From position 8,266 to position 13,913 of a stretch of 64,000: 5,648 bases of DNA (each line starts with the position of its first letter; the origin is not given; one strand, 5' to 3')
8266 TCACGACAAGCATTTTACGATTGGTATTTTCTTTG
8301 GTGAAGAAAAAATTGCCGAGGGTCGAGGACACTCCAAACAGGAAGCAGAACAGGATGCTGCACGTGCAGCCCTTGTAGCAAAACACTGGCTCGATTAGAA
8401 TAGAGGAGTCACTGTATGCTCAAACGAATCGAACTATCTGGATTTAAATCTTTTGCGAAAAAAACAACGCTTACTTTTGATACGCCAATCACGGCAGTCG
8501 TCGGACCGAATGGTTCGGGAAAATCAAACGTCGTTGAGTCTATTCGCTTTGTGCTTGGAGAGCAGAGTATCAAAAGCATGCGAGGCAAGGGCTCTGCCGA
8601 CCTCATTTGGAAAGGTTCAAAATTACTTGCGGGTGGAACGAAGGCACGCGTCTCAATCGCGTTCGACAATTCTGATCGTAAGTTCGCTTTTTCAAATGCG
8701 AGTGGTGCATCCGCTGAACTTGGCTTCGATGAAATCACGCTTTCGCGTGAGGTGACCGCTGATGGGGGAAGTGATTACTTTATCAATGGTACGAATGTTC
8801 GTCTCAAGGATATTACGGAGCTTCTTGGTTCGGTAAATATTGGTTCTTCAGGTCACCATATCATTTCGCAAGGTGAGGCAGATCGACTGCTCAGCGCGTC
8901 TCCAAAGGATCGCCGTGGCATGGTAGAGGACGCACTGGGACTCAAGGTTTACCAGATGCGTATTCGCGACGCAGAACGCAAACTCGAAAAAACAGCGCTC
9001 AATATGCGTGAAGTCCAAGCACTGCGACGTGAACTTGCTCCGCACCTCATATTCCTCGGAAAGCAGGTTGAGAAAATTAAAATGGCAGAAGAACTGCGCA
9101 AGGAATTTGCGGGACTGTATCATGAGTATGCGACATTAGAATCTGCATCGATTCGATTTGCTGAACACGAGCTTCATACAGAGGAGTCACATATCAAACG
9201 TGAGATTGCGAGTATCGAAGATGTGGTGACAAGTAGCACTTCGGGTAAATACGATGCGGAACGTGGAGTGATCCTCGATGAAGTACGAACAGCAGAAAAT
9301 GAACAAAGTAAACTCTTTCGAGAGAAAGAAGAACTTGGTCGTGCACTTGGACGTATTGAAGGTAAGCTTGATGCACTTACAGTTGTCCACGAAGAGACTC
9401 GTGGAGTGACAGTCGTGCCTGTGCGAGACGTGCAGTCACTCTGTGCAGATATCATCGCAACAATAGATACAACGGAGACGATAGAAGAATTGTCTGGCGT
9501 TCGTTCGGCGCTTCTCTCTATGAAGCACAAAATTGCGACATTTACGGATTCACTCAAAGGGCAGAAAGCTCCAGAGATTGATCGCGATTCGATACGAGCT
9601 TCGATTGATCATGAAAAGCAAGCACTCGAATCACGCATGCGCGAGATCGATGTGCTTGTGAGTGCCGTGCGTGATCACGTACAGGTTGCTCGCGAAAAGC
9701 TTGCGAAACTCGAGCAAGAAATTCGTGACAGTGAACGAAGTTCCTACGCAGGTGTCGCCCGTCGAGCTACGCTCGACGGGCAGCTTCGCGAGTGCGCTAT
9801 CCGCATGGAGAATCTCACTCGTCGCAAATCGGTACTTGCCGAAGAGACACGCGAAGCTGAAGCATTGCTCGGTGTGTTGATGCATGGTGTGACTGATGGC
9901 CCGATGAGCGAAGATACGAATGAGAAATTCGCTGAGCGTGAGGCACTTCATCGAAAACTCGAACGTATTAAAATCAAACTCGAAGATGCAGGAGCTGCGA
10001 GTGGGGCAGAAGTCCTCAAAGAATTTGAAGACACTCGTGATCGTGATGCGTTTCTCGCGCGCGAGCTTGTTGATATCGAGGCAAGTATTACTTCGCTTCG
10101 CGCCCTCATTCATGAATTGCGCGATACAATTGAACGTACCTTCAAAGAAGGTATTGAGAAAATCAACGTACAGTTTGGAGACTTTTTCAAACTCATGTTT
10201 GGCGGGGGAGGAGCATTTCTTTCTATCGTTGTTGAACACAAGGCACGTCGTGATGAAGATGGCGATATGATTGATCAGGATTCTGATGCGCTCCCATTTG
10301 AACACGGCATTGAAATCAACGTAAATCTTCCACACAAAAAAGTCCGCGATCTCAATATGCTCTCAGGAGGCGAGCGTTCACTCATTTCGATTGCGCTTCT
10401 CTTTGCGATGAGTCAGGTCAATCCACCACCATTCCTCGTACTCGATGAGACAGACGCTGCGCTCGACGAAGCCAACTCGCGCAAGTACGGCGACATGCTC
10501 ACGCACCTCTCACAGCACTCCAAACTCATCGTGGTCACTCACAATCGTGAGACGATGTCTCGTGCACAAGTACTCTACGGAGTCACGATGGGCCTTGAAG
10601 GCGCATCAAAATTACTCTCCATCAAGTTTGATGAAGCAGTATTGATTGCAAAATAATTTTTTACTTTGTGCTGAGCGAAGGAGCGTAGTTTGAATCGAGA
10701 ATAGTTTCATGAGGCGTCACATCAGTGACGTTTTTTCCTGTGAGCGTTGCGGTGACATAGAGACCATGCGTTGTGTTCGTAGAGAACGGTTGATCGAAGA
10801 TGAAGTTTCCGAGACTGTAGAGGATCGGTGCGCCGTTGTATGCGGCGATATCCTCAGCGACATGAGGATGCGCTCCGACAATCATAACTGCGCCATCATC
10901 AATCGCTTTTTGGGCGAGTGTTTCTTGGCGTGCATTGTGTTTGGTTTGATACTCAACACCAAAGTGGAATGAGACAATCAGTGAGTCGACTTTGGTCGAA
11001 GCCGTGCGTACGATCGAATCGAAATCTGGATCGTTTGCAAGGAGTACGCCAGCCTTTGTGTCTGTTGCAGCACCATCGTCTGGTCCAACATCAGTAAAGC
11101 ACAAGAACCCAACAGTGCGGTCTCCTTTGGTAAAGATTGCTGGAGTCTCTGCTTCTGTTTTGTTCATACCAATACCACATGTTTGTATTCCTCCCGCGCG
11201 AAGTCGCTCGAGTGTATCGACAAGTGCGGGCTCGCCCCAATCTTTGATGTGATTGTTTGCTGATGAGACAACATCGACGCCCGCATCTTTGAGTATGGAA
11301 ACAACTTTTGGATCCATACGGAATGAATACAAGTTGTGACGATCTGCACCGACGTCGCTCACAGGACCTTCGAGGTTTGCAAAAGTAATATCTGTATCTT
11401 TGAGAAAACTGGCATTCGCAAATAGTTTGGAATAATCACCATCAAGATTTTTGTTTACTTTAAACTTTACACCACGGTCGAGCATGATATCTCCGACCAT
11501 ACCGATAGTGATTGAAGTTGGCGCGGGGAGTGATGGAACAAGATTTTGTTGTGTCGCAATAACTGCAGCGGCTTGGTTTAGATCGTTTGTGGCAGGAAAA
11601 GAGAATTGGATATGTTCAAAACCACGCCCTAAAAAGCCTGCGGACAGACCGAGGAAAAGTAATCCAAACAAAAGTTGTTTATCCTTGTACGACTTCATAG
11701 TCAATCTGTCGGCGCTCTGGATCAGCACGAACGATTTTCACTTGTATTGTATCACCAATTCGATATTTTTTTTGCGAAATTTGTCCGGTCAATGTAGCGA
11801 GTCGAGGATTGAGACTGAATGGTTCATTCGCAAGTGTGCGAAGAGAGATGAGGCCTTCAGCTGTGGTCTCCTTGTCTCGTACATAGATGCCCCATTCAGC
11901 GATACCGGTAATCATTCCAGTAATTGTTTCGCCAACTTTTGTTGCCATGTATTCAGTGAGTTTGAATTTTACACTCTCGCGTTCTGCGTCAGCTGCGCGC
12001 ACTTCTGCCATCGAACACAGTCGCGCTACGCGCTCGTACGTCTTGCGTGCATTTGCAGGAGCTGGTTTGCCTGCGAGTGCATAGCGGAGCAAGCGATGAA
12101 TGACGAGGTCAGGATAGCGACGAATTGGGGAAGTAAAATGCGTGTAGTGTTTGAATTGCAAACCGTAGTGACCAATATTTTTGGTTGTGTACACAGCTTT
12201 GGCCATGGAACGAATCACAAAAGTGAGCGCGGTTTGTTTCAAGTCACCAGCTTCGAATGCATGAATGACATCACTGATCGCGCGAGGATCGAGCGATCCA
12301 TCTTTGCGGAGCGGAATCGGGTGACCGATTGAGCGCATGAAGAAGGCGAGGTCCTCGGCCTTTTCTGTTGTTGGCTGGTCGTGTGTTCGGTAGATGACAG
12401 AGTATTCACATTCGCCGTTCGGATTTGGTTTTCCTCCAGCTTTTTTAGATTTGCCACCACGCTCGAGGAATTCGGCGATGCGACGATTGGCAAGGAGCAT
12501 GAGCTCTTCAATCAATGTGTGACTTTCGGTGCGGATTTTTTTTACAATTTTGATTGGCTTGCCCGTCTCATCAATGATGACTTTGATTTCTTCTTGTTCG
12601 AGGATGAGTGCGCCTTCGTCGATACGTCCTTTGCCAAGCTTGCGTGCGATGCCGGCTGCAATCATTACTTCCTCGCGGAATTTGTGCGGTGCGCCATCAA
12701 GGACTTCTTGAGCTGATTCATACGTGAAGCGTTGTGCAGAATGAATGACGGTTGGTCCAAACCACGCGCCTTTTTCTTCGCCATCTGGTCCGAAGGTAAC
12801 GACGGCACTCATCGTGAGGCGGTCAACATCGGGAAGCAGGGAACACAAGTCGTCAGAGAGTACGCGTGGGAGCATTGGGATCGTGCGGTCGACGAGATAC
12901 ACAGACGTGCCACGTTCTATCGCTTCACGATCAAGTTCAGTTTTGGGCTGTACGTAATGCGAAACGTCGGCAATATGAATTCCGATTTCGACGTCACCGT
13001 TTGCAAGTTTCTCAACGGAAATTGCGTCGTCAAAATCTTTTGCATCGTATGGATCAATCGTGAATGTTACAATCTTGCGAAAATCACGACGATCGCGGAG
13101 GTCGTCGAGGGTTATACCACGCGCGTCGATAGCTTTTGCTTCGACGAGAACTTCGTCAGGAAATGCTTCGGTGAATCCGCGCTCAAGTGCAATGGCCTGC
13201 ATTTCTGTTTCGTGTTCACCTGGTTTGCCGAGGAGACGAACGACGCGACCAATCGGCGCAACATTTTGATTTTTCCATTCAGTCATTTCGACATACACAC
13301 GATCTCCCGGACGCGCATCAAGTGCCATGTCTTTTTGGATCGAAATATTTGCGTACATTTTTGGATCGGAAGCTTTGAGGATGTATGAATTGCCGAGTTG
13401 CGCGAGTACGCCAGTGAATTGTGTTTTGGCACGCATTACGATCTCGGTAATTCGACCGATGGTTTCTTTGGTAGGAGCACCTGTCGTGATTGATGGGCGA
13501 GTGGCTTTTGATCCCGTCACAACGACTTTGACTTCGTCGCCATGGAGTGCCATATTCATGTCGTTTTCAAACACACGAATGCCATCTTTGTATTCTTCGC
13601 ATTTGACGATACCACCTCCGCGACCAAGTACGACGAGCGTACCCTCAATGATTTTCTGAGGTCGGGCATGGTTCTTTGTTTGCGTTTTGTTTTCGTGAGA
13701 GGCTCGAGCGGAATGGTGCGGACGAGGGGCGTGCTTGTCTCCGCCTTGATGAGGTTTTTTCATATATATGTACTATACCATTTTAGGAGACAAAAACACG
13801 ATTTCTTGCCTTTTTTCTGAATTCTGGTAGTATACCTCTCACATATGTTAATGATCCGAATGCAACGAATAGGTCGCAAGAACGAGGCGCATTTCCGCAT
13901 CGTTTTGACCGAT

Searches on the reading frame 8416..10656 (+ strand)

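Call 75: search_protein_families(library=pfam, proteins=[window:8416-10656:+], max_evalue=0.01)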
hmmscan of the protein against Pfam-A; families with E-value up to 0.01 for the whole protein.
window:8416-10656:+ (746 aa): 8 families
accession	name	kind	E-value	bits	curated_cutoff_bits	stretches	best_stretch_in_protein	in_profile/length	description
PF02463.25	SMC_N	-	2e-64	217.4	40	1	1-729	1-217/220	RecF/RecN/SMC N terminal domain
PF13476.12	AAA_23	-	1.7e-19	71.7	27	1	4-228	1-190/201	AAA domain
PF13304.12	AAA_21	-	1.4e-10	42.2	27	1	25-84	1-79/304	AAA domain, putative AbiEii toxin, Type IV TA system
PF13175.12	AAA_15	-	7.6e-10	39.4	32.1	1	1-66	1-66/374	AAA ATPase domain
PF00005.33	ABC_tran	-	1.7e-06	29.1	25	0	636-679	92-135/137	ABC transporter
PF13555.12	AAA_29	-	0.0001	22.4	27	1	2-47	1-46/61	P-loop containing region of AAA domain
PF07888.16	CALCOCO1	-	0.0055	16.1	36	1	380-542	47-205/496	Calcium binding and coiled-coil domain (CALCOCO1) like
PF13558.12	SbcC_Walker_B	-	0.0085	16.8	27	0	643-695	27-88/90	SbcC/RAD50-like, Walker B motif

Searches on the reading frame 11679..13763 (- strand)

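Call 75: search_protein_families(library=pfam, proteins=[window:11679-13763:-], max_evalue=0.01)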
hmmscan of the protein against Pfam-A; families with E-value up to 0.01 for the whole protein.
window:11679-13763:- (694 aa): 6 families
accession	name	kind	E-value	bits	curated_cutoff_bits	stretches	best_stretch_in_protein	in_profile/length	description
PF00773.25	RNB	-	2.4e-101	339.7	29.3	1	225-563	1-324/326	RNB domain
PF17876.7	CSD2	-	1.1e-16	61.1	26.2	1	130-202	3-74/74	Cold shock domain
PF00575.29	S1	-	1.3e-09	38.7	22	1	609-688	3-70/74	S1 RNA binding domain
PF17849.7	OB_Dis3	-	1.1e-08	35.5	22.8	1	153-195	34-76/77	Dis3-like cold-shock domain 2 (CSD2)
PF08206.17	OB_RNB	-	1.3e-07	31.6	24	1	51-88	11-47/58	Ribonuclease B OB domain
PF18614.7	RNase_II_C_S1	-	0.0012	19.1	26.6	0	661-692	27-59/59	RNase II-type exonuclease C-terminal S1 domain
